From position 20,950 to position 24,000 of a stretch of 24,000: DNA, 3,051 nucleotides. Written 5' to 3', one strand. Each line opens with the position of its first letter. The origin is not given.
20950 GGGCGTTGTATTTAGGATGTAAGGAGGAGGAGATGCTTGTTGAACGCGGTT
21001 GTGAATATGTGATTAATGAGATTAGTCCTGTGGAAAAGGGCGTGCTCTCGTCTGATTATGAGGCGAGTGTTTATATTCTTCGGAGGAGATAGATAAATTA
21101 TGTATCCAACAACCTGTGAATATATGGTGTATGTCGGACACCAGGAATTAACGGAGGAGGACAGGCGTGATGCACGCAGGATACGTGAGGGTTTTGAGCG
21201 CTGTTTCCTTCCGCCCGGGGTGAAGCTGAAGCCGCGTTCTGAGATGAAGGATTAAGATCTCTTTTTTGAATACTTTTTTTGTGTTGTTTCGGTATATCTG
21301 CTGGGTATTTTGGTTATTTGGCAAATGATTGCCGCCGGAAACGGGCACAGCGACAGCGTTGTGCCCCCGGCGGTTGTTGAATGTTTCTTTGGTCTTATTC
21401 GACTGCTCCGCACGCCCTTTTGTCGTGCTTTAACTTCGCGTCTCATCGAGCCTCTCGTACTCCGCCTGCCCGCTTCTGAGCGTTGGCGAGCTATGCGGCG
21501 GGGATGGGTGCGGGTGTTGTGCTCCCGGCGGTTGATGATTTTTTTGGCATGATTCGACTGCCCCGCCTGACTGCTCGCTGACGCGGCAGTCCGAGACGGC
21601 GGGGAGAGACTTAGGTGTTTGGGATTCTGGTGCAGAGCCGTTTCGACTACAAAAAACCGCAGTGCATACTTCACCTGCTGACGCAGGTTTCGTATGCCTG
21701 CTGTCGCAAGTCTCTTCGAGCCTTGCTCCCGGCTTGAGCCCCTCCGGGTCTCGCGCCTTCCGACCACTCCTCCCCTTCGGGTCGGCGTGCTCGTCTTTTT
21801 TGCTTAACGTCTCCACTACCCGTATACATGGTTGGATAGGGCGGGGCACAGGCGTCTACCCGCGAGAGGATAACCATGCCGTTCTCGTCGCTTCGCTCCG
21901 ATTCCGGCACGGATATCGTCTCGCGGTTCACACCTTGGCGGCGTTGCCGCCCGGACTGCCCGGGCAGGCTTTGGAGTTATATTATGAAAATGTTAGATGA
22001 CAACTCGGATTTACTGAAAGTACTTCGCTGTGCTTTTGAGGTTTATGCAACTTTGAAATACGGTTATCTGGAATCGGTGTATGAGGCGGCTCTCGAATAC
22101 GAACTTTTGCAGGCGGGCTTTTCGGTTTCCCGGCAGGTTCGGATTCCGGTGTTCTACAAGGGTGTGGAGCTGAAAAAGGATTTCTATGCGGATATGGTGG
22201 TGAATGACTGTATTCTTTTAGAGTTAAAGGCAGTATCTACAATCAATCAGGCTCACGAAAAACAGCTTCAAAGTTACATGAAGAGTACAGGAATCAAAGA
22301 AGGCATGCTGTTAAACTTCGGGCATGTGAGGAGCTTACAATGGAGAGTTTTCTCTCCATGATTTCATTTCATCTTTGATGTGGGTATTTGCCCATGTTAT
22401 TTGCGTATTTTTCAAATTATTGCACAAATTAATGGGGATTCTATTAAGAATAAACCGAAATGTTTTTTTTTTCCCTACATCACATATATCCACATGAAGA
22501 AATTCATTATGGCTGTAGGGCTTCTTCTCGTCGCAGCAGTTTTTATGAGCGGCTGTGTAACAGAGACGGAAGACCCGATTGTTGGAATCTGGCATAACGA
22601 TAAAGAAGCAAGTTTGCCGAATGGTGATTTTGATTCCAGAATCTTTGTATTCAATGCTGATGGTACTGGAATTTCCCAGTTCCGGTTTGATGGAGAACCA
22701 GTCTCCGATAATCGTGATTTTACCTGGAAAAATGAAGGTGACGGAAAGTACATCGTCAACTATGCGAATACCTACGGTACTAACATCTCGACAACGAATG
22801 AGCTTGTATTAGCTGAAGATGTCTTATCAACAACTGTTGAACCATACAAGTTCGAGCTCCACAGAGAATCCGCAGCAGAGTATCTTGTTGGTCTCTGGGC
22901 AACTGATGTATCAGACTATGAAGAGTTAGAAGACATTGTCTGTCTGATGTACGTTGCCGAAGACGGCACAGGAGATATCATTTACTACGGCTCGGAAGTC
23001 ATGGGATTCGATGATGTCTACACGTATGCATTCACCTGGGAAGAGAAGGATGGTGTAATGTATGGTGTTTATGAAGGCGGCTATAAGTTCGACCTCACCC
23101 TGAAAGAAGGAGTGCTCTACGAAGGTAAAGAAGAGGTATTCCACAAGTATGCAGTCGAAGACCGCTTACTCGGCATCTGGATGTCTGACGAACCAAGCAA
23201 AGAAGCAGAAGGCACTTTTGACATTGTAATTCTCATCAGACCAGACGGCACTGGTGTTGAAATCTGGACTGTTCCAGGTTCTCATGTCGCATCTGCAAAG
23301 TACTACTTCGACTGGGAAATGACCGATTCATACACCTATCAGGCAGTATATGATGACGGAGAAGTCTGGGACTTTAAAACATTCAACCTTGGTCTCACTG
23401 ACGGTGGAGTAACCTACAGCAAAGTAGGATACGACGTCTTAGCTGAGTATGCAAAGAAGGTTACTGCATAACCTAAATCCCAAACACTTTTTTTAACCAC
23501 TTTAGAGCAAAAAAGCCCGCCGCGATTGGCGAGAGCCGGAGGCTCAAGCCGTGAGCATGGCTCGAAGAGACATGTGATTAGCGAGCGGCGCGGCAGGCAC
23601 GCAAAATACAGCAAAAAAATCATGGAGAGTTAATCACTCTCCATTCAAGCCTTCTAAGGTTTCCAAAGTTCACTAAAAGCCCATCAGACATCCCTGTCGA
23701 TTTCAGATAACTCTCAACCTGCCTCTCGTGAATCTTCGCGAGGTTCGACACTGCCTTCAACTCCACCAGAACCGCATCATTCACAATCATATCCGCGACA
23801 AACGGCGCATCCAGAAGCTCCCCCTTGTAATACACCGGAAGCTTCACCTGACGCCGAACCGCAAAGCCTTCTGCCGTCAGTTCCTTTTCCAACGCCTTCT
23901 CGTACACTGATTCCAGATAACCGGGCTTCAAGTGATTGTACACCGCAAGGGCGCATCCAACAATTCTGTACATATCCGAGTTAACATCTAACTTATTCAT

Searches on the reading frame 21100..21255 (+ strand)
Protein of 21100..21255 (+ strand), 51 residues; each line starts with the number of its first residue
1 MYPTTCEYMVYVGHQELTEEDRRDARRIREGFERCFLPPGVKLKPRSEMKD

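Call 3: search_protein_families(library=pfam, proteins=[window:21100-21255:+], max_evalue=1)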
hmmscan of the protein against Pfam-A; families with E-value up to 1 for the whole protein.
window:21100-21255:+ (51 aa): 1 family
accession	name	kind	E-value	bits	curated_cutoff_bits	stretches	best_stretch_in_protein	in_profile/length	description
PF08355.17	EF_assoc_1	-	0.18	11.9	29.1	1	2-25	35-57/72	EF hand associated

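Call 35: search_protein_families(library=phrogs, proteins=[window:21100-21255:+], max_evalue=0.01)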
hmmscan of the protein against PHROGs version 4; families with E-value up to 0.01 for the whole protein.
window:21100-21255:+ (51 aa): 0 families

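Call 36: search_protein_families(library=padloc, proteins=[window:21100-21255:+], max_evalue=0.01)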
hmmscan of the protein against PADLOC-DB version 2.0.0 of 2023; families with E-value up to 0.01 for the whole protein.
window:21100-21255:+ (51 aa): 0 families

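Call 49: find_homologous_proteins(query=A4, max_evalue=0.01)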
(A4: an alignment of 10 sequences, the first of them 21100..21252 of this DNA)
Query A4 (10 sequences) (51 aa, profile of the alignment): 57 proteins with E <= 0.01 among 393 candidates.
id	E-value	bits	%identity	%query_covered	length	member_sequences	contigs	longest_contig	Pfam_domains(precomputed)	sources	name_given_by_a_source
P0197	1.1e-28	116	86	100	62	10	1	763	-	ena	-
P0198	1.4e-28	116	92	100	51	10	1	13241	-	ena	-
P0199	2.6e-28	115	84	100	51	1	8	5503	-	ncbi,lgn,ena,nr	ncbi:hypothetical protein J6A32_02985 [Methanocorpusculum sp.]|nr:hypothetical protein [Lachnospirac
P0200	6.8e-28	114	69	100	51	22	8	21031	-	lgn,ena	-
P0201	1.2e-27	113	78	100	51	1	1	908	-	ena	-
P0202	2.2e-27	112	88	98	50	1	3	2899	-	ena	-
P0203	3.0e-27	111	71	100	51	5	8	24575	-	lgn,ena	-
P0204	7.3e-27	110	86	100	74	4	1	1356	-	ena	-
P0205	7.4e-27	110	71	100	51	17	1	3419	-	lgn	-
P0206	8.1e-27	110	82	100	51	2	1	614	-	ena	-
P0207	8.4e-27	110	82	100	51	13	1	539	-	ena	-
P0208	1.1e-26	110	71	100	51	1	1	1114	-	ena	-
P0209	1.2e-26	110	69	100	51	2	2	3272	-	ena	-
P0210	2.0e-26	109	80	98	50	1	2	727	-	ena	-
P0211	2.8e-26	108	65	100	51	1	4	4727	-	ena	-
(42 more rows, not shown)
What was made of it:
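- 21100..21255 (+): 51-aa partner protein (candidate immunity/antitoxin). It has an N-terminal Y-x-G-[HR]-x-E-x-T-E-E motif, a predicted helix at residues 19-36 and a conserved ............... stretch. 57 clusters, named ones Methanocorpusculum (call 49).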

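Call 60: predict_structure(alignment_id=A6)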
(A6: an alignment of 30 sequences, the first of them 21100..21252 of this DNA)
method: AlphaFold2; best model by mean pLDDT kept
length: 51 residues; sequences in the alignment: 30
mean_pLDDT: 83.3   pTM: 0.47
mean pLDDT of the five models: 83.3, 81.0, 74.7, 72.0, 70.5
residues with pLDDT >= 90: 15; 70-90: 31; 50-70: 5; < 50: 0
segments of 3 or more residues with pLDDT < 50: none
pLDDT, mean of each block of 10 residues (from residue 1): 73 84 90 91 80 55
secondary structure, 60 per line:
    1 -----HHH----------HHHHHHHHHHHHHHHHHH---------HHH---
elements in order: H19-36
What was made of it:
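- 21100..21255 (+): AF2 pLDDT 83 (call 60).
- The partner lacks any known domain, is mostly a single helix (call 60), and has no DNA-binding domain as classical type II antitoxins do.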

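Call 102: search_protein_families(library=ncbifam, proteins=[window:21100-21255:+], max_evalue=0.01)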
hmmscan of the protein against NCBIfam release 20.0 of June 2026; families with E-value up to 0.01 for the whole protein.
window:21100-21255:+ (51 aa): 0 families

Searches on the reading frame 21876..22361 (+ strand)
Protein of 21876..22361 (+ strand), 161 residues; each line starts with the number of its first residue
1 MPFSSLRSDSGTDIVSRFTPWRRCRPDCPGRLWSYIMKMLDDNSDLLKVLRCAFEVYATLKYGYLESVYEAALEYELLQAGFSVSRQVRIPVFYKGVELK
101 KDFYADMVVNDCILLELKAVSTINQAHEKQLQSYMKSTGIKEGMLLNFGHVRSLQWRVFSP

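Call 3: search_protein_families(library=pfam, proteins=[window:21876-22361:+], max_evalue=1)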
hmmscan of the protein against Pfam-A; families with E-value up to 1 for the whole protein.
window:21876-22361:+ (161 aa): 1 family
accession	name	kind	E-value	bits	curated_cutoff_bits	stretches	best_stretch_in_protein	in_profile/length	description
PF13366.12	PDDEXK_3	-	3e-36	124.7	22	1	48-156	6-114/117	PD-(D/E)XK nuclease superfamily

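Call 102: search_protein_families(library=ncbifam, proteins=[window:21876-22361:+], max_evalue=0.01)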
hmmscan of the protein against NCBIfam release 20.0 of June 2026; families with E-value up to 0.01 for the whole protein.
window:21876-22361:+ (161 aa): 1 family
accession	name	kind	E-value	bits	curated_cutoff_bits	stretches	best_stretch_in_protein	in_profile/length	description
TIGR04256.1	GxxExxY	subfamily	2.5e-37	127.8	35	1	48-157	5-113/116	GxxExxY protein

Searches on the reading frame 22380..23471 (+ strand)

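Call 3: search_protein_families(library=pfam, proteins=[window:22380-23471:+], max_evalue=1)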
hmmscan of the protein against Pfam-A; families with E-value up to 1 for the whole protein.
window:22380-23471:+ (363 aa): 1 family
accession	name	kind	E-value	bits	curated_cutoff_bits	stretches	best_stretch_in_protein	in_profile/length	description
PF13750.12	Big_3_3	-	0.029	14.5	27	1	93-130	76-113/157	Bacterial Ig-like domain (group 3)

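Call 102: search_protein_families(library=ncbifam, proteins=[window:22380-23471:+], max_evalue=0.01)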
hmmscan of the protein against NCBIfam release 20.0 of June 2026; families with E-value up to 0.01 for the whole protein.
window:22380-23471:+ (363 aa): 0 families

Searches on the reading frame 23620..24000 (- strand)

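Call 3: search_protein_families(library=pfam, proteins=[window:23620-24000:-], max_evalue=1)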
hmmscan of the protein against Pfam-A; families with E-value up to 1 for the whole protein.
window:23620-24000:- (126 aa): 1 family
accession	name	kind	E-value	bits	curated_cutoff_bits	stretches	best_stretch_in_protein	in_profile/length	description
PF13366.12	PDDEXK_3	-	8.8e-38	129.7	22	1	10-121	4-115/117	PD-(D/E)XK nuclease superfamily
